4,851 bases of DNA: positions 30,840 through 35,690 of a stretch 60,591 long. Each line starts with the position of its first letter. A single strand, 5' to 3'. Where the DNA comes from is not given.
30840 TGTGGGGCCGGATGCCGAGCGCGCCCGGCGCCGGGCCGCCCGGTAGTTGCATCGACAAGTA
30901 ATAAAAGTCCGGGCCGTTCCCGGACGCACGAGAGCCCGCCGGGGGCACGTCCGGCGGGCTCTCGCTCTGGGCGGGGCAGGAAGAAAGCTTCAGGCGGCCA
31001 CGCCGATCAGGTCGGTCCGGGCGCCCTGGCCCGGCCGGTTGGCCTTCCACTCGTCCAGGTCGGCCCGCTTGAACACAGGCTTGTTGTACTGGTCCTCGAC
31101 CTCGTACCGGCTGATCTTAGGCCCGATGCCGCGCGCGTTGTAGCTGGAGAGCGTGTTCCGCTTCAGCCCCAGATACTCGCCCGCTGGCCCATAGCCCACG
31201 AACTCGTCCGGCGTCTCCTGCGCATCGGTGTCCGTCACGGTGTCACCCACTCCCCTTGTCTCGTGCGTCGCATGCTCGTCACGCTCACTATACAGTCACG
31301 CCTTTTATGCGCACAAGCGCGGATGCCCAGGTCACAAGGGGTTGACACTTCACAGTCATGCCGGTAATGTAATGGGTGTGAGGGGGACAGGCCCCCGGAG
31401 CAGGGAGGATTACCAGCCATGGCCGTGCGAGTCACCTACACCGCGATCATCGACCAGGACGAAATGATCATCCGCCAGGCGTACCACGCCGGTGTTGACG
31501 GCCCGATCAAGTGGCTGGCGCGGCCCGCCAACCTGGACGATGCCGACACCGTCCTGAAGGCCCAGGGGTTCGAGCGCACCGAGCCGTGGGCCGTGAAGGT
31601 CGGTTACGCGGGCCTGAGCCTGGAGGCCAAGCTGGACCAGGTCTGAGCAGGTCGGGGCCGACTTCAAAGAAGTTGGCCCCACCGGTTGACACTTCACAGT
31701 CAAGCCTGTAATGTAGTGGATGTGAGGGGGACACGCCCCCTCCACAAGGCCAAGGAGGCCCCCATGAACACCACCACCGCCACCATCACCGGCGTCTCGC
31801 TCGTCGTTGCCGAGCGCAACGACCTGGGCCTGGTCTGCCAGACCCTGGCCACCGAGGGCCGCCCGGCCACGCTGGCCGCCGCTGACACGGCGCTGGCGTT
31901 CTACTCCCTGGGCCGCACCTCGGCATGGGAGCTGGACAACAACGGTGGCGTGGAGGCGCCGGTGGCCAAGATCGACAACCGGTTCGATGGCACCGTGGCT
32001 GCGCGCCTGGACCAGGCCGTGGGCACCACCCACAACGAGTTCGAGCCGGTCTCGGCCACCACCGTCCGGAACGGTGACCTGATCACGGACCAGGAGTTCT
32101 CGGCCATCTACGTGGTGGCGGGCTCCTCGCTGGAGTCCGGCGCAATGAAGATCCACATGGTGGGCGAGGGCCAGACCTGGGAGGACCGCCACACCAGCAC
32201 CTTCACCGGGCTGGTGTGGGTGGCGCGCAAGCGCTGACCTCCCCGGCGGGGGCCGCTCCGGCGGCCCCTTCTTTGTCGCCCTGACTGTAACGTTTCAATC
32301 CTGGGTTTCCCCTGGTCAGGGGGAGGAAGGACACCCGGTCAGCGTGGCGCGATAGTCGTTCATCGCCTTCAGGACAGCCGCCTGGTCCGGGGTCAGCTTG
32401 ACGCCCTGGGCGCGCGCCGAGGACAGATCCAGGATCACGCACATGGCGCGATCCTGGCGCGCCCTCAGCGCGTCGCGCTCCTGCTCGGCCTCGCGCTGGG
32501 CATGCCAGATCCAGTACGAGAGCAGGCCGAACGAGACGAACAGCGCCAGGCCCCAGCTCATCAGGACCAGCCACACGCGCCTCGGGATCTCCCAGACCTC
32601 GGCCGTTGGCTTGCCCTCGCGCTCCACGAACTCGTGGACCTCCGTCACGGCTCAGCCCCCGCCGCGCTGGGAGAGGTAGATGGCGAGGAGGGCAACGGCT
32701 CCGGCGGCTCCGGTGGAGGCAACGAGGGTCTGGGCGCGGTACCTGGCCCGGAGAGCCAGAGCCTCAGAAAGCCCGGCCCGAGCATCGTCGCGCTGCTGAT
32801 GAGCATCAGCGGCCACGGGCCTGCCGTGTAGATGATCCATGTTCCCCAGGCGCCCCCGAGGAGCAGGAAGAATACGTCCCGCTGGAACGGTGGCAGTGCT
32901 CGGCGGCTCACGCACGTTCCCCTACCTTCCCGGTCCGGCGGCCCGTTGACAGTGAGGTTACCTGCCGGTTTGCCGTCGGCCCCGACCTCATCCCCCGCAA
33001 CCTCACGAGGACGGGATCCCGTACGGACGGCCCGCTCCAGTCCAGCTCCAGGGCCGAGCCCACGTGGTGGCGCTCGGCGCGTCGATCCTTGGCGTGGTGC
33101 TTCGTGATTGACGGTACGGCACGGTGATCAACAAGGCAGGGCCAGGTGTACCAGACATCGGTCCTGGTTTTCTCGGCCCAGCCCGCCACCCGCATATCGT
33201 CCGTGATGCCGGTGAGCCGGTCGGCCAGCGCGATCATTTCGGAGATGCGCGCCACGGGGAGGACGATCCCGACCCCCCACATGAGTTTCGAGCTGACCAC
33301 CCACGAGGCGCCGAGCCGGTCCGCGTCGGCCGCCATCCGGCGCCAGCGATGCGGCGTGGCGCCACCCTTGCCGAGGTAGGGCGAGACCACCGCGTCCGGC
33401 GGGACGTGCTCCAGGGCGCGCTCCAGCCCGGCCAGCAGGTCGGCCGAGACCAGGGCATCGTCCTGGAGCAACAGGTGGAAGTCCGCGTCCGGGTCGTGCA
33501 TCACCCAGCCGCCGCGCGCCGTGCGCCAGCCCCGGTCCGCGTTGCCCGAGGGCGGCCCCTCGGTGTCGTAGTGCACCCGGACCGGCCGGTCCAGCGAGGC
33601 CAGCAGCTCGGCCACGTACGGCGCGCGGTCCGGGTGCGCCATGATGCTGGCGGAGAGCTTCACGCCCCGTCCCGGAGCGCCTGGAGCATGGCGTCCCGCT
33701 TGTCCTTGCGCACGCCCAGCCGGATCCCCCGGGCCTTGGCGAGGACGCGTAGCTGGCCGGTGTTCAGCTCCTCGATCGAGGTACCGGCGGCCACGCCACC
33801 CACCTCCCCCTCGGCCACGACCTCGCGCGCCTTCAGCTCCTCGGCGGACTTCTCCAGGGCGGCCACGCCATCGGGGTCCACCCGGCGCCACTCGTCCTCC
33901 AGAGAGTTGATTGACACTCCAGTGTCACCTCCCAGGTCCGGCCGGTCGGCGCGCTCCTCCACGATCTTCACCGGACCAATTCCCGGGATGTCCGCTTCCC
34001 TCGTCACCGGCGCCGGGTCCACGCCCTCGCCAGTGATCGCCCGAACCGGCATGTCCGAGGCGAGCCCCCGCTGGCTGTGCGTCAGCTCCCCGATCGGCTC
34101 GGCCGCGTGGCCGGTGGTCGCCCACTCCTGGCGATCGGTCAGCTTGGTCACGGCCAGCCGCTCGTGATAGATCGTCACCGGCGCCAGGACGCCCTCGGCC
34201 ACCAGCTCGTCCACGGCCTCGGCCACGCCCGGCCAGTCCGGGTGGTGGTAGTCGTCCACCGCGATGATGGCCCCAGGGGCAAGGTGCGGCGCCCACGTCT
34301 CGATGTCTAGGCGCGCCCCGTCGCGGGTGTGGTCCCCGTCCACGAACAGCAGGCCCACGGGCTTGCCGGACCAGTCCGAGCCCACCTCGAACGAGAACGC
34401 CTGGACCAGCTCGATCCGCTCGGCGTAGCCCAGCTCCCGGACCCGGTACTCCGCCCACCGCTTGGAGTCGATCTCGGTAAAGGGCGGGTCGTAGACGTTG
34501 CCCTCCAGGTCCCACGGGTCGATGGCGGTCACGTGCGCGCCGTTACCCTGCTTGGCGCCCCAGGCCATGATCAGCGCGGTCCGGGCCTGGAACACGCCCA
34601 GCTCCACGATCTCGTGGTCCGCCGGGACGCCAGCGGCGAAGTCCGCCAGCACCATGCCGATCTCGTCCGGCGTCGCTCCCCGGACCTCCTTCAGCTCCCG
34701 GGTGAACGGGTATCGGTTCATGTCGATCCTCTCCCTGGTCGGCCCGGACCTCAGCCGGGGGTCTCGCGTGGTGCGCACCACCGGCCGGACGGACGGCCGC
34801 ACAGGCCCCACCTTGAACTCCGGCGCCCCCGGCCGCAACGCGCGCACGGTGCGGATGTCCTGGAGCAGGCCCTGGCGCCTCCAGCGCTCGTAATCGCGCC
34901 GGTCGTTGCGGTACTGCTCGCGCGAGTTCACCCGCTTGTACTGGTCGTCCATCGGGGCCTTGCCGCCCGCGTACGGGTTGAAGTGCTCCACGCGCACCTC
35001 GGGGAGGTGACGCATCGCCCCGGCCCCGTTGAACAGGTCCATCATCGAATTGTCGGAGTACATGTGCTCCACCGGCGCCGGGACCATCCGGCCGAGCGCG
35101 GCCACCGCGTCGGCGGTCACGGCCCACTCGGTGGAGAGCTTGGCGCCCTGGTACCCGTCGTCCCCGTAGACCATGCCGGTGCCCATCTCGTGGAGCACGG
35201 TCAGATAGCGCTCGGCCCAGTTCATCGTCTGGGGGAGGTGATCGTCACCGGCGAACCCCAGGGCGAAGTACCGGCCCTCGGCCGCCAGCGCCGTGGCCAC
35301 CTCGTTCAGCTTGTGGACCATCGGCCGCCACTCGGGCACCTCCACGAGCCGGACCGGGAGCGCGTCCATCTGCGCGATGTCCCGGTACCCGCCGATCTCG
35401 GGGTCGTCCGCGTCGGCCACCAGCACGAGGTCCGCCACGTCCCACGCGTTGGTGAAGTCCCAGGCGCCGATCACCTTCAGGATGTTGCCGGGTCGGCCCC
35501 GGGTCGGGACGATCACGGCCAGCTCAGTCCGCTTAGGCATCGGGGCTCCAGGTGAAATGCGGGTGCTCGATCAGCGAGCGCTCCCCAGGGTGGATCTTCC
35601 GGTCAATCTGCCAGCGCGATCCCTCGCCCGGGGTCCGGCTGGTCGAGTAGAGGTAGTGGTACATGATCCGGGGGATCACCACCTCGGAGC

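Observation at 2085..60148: An 18-bp dyad, TTGAC-N8-GTCAA, occurs far above chance and is written into coding sequence with rare codons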

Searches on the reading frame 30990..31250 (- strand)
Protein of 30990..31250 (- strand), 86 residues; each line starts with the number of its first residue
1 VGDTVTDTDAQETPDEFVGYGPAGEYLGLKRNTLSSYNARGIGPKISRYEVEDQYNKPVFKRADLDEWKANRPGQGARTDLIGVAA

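Call 24: search_protein_families(library=pfam, max_evalue=0.01, proteins=[window:30990-31250:-])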
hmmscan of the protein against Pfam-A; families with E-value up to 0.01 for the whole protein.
window:30990-31250:- (86 aa): 1 family
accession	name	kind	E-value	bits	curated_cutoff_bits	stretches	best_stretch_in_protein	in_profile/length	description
PF12728.13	HTH_17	-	0.0047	17.6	27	1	25-72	9-50/51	Helix-turn-helix domain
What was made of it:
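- On Excisionase / HTH_17 winged-helix proteins (candidate binder 30990-31250): PF12728 E = 0.0047, below Pfam's cut-off (call 24).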

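Call 25: search_protein_families(library=phrogs, max_evalue=0.001, proteins=[window:30990-31250:-])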
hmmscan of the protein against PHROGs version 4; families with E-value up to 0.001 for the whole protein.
window:30990-31250:- (86 aa): 2 families
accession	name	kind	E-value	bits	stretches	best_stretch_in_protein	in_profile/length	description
phrog_597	-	DNA, RNA and nucleotide metabolism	4.7e-13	50.6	1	7-81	102-173/200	DNA binding protein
phrog_66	-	integration and excision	1.6e-05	25.8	1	4-77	80-148/412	excisionase and transcriptional regulator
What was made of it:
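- On Excisionase / HTH_17 winged-helix proteins (candidate binder 30990-31250): phrog_597 E = 4.7e-13 and phrog_66 E = 1.6e-5 (call 25).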

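Call 42: find_homologous_proteins(query=window:30990-31250:-, max_evalue=0.00001)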
Query window:30990-31250:- (86 aa): 287 proteins with E <= 0.00001 among 287 candidates; the best 120 are listed.
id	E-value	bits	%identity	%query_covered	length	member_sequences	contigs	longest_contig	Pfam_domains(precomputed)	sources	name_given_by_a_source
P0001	2.2e-51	189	100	100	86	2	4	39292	-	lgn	-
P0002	1.1e-47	178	98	95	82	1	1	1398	-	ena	-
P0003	2.9e-45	170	94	95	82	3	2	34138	-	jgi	jgi:hypothetical protein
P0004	2.4e-41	157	85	95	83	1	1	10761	-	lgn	-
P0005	1.7e-39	151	82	95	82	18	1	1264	-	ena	-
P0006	8.5e-38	146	82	95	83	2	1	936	-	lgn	-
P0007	1.9e-37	145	79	95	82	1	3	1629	-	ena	-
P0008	2.8e-33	132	72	95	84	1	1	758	-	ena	-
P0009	3.5e-33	131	72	95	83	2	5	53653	-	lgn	-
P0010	7.4e-33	130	74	99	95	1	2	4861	-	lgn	-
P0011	1.4e-32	129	76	93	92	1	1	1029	-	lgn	-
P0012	1.6e-32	129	80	88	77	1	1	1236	-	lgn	-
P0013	2.1e-32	129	72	97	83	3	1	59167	PF12728.14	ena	-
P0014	3.1e-32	128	73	92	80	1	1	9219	-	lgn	-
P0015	5.9e-32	127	78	88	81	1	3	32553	-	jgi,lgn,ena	-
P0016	6.6e-32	127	71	90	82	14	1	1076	PF12728.14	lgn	-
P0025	7.5e-31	124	73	90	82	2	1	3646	PF12728.14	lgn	-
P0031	3.0e-30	122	68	95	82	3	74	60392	PF12728.14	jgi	jgi:hypothetical protein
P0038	1.2e-29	120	75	83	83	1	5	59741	PF12728.14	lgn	-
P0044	2.6e-29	119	76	87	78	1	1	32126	PF12728.14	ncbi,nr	ncbi:MAG TPA: helix-turn-helix domain-containing protein [Armatimonadota bacterium]|nr:helix-turn-he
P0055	9.2e-29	117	75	86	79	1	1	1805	PF12728.14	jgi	jgi:hypothetical protein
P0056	9.4e-29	117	68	90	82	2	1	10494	PF12728.14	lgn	-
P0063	1.7e-28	116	71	91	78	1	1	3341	PF12728.14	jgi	jgi:hypothetical protein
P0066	2.5e-28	116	73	88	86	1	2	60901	PF12728.14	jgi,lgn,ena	-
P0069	3.2e-28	115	73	87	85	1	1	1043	PF12728.14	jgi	jgi:hypothetical protein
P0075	6.4e-28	115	72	87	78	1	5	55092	PF12728.14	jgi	jgi:hypothetical protein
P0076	6.5e-28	114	69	98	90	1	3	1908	PF12728.14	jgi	jgi:hypothetical protein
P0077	6.6e-28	114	71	87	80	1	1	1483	PF12728.14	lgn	-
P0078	6.8e-28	114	74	86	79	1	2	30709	PF12728.14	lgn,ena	-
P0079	8.2e-28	114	72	87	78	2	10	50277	PF12728.14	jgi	jgi:hypothetical protein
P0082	1.1e-27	114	75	83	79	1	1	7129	PF12728.14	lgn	-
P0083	1.2e-27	114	70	92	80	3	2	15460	PF12728.14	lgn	-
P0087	2.5e-27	113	73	86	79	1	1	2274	PF12728.14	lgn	-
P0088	2.5e-27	113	73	86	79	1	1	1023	PF12728.14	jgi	jgi:hypothetical protein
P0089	2.6e-27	113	69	92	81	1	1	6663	PF12728.14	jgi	jgi:hypothetical protein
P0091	3.5e-27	112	72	87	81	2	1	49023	PF12728.14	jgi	jgi:hypothetical protein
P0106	1.3e-26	110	69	98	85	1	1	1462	PF12728.14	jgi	jgi:hypothetical protein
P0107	1.4e-26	110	67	91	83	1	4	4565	PF12728.14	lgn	-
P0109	1.6e-26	110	67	98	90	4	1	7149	PF12728.14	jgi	jgi:predicted DNA-binding transcriptional regulator AlpA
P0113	2.3e-26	110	66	98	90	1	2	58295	PF12728.14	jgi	jgi:hypothetical protein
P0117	3.1e-26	109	71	84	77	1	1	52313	PF12728.14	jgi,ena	-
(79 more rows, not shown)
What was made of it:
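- The candidate protein falls in the family some annotators call AlpA-like (call 42).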

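Call 59: find_related_loci(query=A1, collection=viral_contigs, flank=5000)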
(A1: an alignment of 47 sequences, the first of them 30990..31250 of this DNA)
Query A1 (86 aa) in viral_contigs; peptide patterns used: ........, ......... (x = any residue, [..] = any of these).
177 stretches matched a pattern; 79 encode a relative of the query (tblastn E <= 1e-3); 79 distinct loci.
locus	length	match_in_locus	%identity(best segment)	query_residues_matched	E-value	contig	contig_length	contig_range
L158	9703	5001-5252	74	2-85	7e-38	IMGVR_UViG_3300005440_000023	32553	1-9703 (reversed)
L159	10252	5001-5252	73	4-86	2e-37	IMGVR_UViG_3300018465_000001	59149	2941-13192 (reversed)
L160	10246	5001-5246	67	4-85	1e-35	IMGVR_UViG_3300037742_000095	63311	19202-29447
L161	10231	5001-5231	71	4-80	3e-35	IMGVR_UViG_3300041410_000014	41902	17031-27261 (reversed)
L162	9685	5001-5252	70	2-86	3e-34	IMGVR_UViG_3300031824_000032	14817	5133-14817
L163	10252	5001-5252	71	2-86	3e-34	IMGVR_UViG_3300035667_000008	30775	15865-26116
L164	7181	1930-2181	69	3-86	9e-34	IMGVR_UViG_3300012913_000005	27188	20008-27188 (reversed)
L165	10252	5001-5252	70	2-86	3e-33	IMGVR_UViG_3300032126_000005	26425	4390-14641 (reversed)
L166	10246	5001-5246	67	2-82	4e-33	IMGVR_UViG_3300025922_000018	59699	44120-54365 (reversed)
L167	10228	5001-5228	74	12-86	2e-32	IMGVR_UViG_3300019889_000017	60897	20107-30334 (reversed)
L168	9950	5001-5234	68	2-82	8e-32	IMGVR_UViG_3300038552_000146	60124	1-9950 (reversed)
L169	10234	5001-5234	68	2-82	1e-31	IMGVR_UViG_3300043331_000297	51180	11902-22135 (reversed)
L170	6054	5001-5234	68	2-82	1e-31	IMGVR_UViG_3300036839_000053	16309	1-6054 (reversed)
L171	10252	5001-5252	66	2-85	2e-31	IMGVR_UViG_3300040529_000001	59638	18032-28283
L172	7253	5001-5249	69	2-85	1e-31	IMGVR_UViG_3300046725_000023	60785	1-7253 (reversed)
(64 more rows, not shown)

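Call 72: predict_structure(alignment_id=A1)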
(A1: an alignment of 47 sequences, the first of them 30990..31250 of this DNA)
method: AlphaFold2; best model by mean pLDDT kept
length: 86 residues; sequences in the alignment: 47
mean_pLDDT: 75.6   pTM: 0.58
mean pLDDT of the five models: 75.6, 75.6, 75.0, 72.6, 69.1
residues with pLDDT >= 90: 17; 70-90: 42; 50-70: 12; < 50: 15
segments of 3 or more residues with pLDDT < 50: 6-10, 79-86
pLDDT, mean of each block of 10 residues (from residue 1): 49 80 87 84 90 87 89 59 42
secondary structure, 60 per line:
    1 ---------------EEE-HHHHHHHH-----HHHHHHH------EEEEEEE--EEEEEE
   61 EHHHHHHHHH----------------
elements in order: E16-18 H20-27 H33-39 E46-52 E55-61 H62-70
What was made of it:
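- On Excisionase / HTH_17 winged-helix proteins (candidate binder 30990-31250): The AF2 fold is beta-alpha-alpha-beta-beta-alpha with pLDDT 76 (call 72).
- On MerR-type promoter control: The protein has 86 aa and no long helix (call 72).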

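Call 74: fold_search(model_id=the predicted structure, library=pdb)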
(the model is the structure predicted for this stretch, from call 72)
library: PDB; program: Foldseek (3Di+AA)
matches with E <= 10: 404; with E <= 0.001: 0
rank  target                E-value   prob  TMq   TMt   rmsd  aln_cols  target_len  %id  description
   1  8dgl_B                7.9e-03  1.00  0.48  0.58   4.6        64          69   28  Crystal Structure of the RdfS Excisionase (released 2022-10-05)
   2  8c3t                  2.6e-01  0.84  0.44  0.61   3.1        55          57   20  Structure of the GIsul2 transposon excisionase (released 2024-01-10)
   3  7qvb_A                5.4e-01  0.38  0.36  0.17   4.7        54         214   13  Crystal structure of the DNA-binding protein DdrC from Deinococcus radiodurans (released 2022-06-22)
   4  3ab2_L                5.4e-01  0.12  0.23  0.16   7.9        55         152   16  Crystal structure of aspartate kinase from Corynebacterium glutamicum in complex with threonine (released 2010-06-23)
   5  6lae_A                6.2e-01  0.51  0.43  0.34   5.9        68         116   12  Crystal structure of the DNA-binding domain of human XPA in complex with DNA (released 2020-02-26)
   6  2cte_MODEL_1_A        7.1e-01  0.06  0.19  0.18  10.8        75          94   13  Solution structure of the 1st KH type I domain from human Vigilin (released 2005-11-24)
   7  3ab4_L                7.5e-01  0.13  0.23  0.15   5.7        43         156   12  Crystal structure of feedback inhibition resistant mutant of aspartate kinase from Corynebacterium glutamicum in compl (released 2010-06-23)
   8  3ab4_H                7.5e-01  0.12  0.24  0.16   6.7        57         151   16  Crystal structure of feedback inhibition resistant mutant of aspartate kinase from Corynebacterium glutamicum in compl (released 2010-06-23)
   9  3ab4_N                8.1e-01  0.11  0.24  0.16   7.8        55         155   16  Crystal structure of feedback inhibition resistant mutant of aspartate kinase from Corynebacterium glutamicum in compl (released 2010-06-23)
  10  3ab2_F                8.1e-01  0.10  0.23  0.16   7.9        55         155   16  Crystal structure of aspartate kinase from Corynebacterium glutamicum in complex with threonine (released 2010-06-23)
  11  6j05_A                8.6e-01  0.08  0.27  0.24   9.5        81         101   15  Structures of two ArsR As(III)-responsive repressors: implications for the mechanism of derepression (released 2019-07-03)
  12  3ab4_B                1.1e+00  0.09  0.24  0.16   7.9        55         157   16  Crystal structure of feedback inhibition resistant mutant of aspartate kinase from Corynebacterium glutamicum in compl (released 2010-06-23)
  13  5hli_A                1.1e+00  0.08  0.29  0.20   8.4        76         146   14  Structure of Disulfide formed AbfR (released 2017-01-25)
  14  7xn2                  1.1e+00  0.35  0.39  0.24   3.2        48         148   19  Crystal structure of CvkR, a novel MerR-type transcriptional regulator (released 2023-03-08)
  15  1ub9                  1.1e+00  0.14  0.32  0.29   5.2        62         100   16  Structure of the transcriptional regulator homologue protein from Pyrococcus horikoshii OT3 (released 2004-05-04)
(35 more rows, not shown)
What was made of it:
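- On Excisionase / HTH_17 winged-helix proteins (candidate binder 30990-31250): The top PDB hit is RdfS excisionase, Foldseek E = 8e-3, probability 1.0 (call 74).
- Closest known: Stoperators and immunity repressor of Cluster A mycobacteriophages. Different: The candidate binder has an excisionase fold (call 74).
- Closest known: Excisionase / HTH_17. Same: Its best PDB match is RdfS (probability 1.0, 28% identity) (calls 72, 74).
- Its fold is a winged helix closest to the RdfS and GIsul2 excisionases (calls 72, 74). The closest structural match is an excisionase (call 74). Here the protein is an 86-aa winged helix (calls 72, 74) and the site is an 18-bp dyad.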

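Call 77: search_dna_similar(query=window:30990-31250:-, collection=phages, mode=protein, max_evalue=0.001, max_rows=30)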
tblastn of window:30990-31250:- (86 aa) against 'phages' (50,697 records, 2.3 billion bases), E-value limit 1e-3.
Records with a match: 10; places in all: 10; records where one place covers at least 80% of the query: 4.
Best place of each record, by identity: 60-80% 2; <60% 8.
By first word of the organism name: Gordonia 8; Actinoplanes 2.
By host as written in the record: Gordonia terrae 3612 6; Gordonia terrae 3216 2; - 1; Actinoplanes sp. SN223/29 1.
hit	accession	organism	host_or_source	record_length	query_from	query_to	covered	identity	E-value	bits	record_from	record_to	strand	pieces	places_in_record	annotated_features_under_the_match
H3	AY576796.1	Actinoplanes phage phiAsp2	-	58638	7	84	91%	67.9%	4e-26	104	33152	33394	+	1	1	pas39: Pas39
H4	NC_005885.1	Actinoplanes phage phiAsp2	Actinoplanes sp. SN223/29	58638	7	84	91%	67.9%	4e-26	104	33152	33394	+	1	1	Pas39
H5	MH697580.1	Gordonia phage Catfish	Gordonia terrae 3612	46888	16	83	79%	43.5%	3e-8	54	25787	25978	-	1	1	31: helix-turn-helix DNA-binding domain protein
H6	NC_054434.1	Gordonia phage Catfish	Gordonia terrae 3612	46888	16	83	79%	43.5%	3e-8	54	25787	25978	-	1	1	31: DNA binding protein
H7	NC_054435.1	Gordonia phage Dardanus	Gordonia terrae 3216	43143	16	81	77%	38.2%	4e-4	42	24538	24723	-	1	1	32: DNA binding protein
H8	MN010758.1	Gordonia phage Dardanus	Gordonia terrae 3216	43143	16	81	77%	38.2%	4e-4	42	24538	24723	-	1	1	32: ssDNA binding protein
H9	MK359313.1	Gordonia phage Vasanti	Gordonia terrae 3612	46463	10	81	84%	34.7%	2e-5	46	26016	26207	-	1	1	31: helix-turn-helix DNA binding domain protein | 32: hypothetical protein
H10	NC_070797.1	Gordonia phage Vasanti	Gordonia terrae 3612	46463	10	81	84%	34.7%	2e-5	46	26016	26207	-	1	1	31: helix-turn-helix DNA binding domain protein | 32: hypothetical protein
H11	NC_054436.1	Gordonia phage Schmidt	Gordonia terrae 3612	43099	16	81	77%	36.4%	3e-4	43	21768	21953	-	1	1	28: DNA binding protein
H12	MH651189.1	Gordonia phage Schmidt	Gordonia terrae 3612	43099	16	81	77%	36.4%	3e-4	43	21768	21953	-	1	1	28: ssDNA-binding protein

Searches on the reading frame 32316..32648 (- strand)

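Call 24: search_protein_families(library=pfam, max_evalue=0.01, proteins=[window:32316-32648:-])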
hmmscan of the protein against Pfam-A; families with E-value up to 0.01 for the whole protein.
window:32316-32648:- (110 aa): 1 family
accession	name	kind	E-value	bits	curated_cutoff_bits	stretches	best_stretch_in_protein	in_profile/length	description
PF09438.16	DUF2017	-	0.0055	17.3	25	1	56-103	86-134/179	Domain of unknown function (DUF2017)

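Call 25: search_protein_families(library=phrogs, max_evalue=0.001, proteins=[window:32316-32648:-])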
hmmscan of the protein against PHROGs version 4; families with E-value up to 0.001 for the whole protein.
window:32316-32648:- (110 aa): 0 families

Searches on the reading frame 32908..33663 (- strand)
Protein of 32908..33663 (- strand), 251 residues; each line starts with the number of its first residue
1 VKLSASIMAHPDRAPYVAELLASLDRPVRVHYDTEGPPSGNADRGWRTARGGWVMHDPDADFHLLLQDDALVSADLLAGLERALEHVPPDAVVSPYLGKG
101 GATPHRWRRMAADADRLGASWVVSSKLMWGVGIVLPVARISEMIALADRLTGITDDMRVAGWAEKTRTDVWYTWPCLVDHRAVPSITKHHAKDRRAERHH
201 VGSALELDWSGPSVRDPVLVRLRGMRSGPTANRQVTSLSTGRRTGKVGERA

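Call 81: search_protein_families(library=phrogs, max_evalue=0.001, proteins=[window:32908-33663:-])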
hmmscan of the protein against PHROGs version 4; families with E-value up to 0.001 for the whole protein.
window:32908-33663:- (251 aa): 1 family
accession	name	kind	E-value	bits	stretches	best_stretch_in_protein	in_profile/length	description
phrog_854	-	moron, auxiliary metabolic gene and host takeover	1.7e-42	146.6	1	1-209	1-204/211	glucosyltransferase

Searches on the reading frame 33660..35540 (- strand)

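Call 56: search_protein_families(library=pfam, max_evalue=0.01, proteins=[window:33660-35540:-])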
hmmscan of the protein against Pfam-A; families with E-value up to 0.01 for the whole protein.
window:33660-35540:- (626 aa): 1 family
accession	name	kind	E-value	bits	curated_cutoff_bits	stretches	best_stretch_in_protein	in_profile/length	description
PF13578.12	Methyltransf_24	-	3.6e-19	70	26.3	1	312-431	1-105/105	Methyltransferase domain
